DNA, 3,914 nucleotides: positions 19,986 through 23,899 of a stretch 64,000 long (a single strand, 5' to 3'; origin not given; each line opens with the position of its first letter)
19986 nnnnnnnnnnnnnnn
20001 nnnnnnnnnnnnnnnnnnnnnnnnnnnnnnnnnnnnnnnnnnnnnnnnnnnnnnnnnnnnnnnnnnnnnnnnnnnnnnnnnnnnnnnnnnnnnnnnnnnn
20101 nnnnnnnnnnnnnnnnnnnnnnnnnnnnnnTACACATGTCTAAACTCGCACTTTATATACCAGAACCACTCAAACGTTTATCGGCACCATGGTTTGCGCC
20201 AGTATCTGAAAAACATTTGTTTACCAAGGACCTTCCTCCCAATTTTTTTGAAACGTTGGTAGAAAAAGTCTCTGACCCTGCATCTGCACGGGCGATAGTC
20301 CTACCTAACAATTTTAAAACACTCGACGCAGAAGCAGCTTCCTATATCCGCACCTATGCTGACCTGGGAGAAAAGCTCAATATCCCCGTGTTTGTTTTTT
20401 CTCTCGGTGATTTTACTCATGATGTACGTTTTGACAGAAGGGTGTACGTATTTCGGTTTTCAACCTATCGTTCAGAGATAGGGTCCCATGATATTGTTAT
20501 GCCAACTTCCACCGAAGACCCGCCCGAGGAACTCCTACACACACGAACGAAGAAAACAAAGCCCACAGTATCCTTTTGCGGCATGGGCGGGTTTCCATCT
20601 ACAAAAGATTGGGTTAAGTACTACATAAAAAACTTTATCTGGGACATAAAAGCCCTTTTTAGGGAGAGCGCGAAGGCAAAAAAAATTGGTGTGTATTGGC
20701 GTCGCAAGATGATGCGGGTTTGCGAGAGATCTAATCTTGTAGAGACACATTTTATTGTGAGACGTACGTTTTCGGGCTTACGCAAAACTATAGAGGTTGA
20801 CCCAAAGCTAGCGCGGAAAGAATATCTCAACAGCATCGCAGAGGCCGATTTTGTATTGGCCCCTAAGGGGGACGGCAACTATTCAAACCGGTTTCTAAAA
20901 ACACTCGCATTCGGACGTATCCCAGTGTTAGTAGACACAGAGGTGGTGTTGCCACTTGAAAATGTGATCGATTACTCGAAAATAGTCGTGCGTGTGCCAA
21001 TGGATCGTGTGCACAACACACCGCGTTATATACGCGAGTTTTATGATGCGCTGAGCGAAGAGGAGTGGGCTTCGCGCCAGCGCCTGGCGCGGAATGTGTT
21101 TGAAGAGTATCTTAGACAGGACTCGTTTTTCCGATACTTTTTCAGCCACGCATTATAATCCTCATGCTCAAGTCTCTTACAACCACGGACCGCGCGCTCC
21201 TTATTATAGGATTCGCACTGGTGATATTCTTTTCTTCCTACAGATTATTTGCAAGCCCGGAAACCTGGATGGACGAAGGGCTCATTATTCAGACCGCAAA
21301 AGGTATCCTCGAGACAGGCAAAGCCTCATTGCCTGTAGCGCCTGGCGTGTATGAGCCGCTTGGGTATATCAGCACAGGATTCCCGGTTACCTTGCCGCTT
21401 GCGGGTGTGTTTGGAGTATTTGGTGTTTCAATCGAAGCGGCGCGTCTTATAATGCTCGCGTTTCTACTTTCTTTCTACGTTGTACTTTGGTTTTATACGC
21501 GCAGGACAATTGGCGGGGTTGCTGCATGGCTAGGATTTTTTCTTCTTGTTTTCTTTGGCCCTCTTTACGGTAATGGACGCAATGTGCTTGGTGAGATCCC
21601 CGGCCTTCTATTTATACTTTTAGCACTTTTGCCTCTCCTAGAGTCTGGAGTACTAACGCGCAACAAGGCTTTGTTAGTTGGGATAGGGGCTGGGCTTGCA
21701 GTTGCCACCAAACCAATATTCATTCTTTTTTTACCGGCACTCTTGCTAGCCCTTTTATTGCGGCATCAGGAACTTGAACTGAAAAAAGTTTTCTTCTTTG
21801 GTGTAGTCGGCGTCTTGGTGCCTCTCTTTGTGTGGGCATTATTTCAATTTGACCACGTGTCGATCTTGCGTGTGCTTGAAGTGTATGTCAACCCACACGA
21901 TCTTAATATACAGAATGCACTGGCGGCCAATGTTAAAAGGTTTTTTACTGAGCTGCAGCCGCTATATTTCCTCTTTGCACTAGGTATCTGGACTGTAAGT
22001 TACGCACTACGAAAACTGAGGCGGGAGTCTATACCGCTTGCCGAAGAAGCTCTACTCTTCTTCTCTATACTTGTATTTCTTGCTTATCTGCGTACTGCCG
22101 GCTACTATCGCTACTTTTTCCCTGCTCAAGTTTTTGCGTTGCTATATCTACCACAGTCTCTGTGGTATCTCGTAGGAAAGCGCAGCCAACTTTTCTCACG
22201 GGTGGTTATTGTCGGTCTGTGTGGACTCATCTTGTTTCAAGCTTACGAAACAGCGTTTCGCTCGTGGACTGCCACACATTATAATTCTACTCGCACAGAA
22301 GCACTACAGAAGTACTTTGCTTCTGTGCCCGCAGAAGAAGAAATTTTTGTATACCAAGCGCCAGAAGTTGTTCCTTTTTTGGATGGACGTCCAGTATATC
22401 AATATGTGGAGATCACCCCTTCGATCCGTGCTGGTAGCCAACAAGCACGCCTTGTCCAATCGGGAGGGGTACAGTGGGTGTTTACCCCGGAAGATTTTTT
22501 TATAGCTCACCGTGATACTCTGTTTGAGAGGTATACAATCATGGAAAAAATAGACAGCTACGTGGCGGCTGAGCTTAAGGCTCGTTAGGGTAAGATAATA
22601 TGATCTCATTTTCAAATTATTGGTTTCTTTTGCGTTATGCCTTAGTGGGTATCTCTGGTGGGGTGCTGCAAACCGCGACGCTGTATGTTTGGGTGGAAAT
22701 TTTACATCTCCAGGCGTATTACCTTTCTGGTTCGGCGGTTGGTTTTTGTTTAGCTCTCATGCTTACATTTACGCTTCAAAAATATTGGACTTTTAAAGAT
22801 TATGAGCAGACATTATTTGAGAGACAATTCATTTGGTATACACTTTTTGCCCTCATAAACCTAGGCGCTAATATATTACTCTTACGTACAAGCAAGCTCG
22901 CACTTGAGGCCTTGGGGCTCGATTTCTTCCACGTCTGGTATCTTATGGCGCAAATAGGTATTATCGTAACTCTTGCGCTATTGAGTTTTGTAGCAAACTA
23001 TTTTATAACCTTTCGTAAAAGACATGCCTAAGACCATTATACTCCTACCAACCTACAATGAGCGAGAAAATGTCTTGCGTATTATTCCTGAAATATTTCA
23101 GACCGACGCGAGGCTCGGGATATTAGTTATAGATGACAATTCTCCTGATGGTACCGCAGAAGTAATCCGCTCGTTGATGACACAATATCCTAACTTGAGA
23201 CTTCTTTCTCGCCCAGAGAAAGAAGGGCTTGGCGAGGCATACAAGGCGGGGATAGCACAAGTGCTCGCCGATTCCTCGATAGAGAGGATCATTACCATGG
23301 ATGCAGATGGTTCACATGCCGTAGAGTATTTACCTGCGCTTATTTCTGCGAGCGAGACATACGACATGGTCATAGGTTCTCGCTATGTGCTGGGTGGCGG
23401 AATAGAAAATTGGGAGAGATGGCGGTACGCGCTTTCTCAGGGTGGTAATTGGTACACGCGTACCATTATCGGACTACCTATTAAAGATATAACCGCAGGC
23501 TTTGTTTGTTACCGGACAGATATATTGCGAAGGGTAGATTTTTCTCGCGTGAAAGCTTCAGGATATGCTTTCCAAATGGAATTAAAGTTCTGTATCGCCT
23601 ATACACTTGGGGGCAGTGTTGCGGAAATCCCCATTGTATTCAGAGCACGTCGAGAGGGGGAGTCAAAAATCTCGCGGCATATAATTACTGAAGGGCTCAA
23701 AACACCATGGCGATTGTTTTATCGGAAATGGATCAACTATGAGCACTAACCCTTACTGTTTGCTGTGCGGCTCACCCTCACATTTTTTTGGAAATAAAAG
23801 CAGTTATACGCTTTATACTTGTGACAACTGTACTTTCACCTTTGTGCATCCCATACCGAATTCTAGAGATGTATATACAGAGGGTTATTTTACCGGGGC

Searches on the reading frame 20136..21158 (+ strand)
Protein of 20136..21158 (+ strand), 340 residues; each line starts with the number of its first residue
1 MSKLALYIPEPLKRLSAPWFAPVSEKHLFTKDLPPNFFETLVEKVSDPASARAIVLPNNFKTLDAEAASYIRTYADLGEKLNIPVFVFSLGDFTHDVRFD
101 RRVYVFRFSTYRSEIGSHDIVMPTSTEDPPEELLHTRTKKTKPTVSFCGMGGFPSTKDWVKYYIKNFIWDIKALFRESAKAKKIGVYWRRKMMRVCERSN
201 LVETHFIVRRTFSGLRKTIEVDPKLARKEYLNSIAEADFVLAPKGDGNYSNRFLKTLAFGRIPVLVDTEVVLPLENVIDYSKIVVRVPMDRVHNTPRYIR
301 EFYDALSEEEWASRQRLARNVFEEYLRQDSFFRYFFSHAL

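Call 42: search_protein_families(library=pfam, proteins=[window:20136-21158:+], max_evalue=0.001)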
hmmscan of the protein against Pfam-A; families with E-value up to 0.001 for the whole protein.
window:20136-21158:+ (340 aa): 2 families
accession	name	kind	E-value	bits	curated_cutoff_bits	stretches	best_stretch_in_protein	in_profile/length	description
PF03016.20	Exostosin_GT47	-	1.8e-14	54.2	33.4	1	189-297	192-288/293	Exostosin GT47 domain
PF24785.1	RXYLT1_C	-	0.00031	20.6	27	1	189-268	34-108/187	RXYLT1 C-terminal domain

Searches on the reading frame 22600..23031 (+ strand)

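Call 45: search_protein_families(library=pfam, proteins=[window:22600-23031:+], max_evalue=0.001)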
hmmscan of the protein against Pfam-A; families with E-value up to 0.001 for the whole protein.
window:22600-23031:+ (143 aa): 1 family
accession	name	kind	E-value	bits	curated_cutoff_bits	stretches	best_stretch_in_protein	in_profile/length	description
PF04138.20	GtrA_DPMS_TM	-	6e-15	55.9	26.1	1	12-138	1-117/117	GtrA/DPMS, transmembrane domain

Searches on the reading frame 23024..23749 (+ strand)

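Call 45: search_protein_families(library=pfam, proteins=[window:23024-23749:+], max_evalue=0.001)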
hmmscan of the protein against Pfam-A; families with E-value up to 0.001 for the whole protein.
window:23024-23749:+ (241 aa): 1 family
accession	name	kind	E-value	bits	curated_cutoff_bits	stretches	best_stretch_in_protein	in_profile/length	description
PF00535.33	Glycos_transf_2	-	1.3e-24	87.4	23.3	1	6-169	2-165/168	Glycosyl transferase family 2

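Call 56: search_protein_families(library=ncbifam, proteins=[window:23024-23749:+], max_evalue=0.001)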
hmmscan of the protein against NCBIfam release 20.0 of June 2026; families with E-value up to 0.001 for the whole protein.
window:23024-23749:+ (241 aa): 15 families
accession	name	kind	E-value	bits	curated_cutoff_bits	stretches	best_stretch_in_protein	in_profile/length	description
NF041391.1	DPhHxTase_Halo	equivalog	1.4e-12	47.1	375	1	10-216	3-192/213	dolichyl-phosphate hexose transferase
TIGR04182.1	glyco_TIGR04182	equivalog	3.4e-12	46.4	325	1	5-232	3-215/293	S-layer glycoprotein N-glycosyltransferase AglJ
TIGR03937.1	PgaC_IcaA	equivalog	2.6e-10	39.8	422.3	1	2-114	45-157/407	poly-beta-1,6-N-acetyl-D-glucosamine synthase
NF058614.1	PPMAGASynPpgS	equivalog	1.2e-09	38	370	1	5-123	3-116/226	polyprenyl-phospho-N-acetylgalactosaminyl synthase PpgS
NF045692.1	OglycostaseCruG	equivalog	4.1e-07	29.3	600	1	4-130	43-175/386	2'-O-glycosyltransferase CruG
NF053846.1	glyco_with_XrtP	equivalog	5.7e-07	28.6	520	1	7-118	46-166/440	XrtP-associated glycosyltransferase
NF007986.1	PRK10714.1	equivalog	1.9e-06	27.1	529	1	3-216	7-210/316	undecaprenyl-phosphate 4-deoxy-4-formamido-L-arabinose transferase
TIGR03469.1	HpnB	hypoth_equivalog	1.9e-06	27.1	379.25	1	2-131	44-181/386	hopene-associated glycosyltransferase HpnB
NF047588.1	GlcsyltransPgfSStrep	equivalog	1.3e-05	24.6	500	1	5-121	4-122/308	glycosyltransferase PgfS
NF007482.0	PRK10073.1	equivalog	5.8e-05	22.2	423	1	4-79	8-83/334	glycosyltransferase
NF041875.1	EPS_EpsD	equivalog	0.00011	21.8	370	1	6-102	3-96/325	exopolysaccharide biosynthesis glycosyltransferase EpsD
NF038302.1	EPS_HpsE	equivalog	0.00012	21.2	300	1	6-78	5-83/307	hormogonium polysaccharide biosynthesis glycosyltransferase HpsE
NF050050.1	ProtGlycPglI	equivalog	0.00015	21.2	500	1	1-117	1-116/306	GalNAc(5)-diNAcBac-PP-undecaprenol beta-1,3-glucosyltransferase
TIGR01556.1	rhamnosyltran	subfamily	0.00016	20.9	200.55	1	30-104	21-92/281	rhamnosyltransferase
TIGR04283.1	glyco_like_mftF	equivalog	0.00026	20.6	182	1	6-54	3-52/221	TIGR04283 family arsenosugar biosynthesis glycosyltransferase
